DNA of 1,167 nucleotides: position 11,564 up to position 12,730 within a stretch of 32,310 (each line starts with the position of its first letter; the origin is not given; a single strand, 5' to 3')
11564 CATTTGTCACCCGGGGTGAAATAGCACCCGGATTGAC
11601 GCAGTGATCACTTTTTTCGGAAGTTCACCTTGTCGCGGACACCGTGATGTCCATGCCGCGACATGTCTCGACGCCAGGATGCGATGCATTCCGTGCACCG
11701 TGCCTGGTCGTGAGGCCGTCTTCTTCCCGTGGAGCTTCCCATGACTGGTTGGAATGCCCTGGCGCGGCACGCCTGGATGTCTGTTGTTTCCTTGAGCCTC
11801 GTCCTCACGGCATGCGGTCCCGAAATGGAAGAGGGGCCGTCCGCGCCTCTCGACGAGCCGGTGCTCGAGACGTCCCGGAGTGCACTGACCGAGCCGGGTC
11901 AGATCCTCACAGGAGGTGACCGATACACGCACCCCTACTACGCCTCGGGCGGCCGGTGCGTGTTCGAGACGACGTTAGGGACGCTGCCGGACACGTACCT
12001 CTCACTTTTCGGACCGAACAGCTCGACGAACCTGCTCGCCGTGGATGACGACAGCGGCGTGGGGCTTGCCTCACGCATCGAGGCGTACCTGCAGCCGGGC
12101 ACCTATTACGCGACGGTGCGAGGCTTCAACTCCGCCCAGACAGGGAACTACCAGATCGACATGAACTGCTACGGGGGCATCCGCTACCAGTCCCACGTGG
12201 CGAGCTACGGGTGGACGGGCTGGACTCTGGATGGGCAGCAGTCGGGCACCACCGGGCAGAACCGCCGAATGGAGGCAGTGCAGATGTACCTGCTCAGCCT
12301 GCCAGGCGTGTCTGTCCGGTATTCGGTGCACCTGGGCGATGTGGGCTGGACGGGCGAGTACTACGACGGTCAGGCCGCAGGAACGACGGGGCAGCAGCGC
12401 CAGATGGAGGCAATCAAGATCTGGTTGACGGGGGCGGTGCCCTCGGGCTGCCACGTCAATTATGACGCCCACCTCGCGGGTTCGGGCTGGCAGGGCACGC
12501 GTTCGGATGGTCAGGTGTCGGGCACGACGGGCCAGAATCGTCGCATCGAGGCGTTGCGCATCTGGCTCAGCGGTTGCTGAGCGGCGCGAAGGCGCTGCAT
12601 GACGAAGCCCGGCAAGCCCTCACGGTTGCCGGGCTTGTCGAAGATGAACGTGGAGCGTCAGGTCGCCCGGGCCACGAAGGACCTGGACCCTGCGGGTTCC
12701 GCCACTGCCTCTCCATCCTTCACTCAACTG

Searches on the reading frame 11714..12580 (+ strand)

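Call 69: search_protein_families(library=pfam, proteins=[window:11714-12580:+], max_evalue=0.001)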
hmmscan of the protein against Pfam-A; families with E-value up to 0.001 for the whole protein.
window:11714-12580:+ (288 aa): 1 family
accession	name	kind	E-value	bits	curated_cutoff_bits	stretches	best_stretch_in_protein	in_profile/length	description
PF07538.16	ChW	-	1.3e-37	127.7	22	3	161-193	1-33/35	Clostridial hydrophobic W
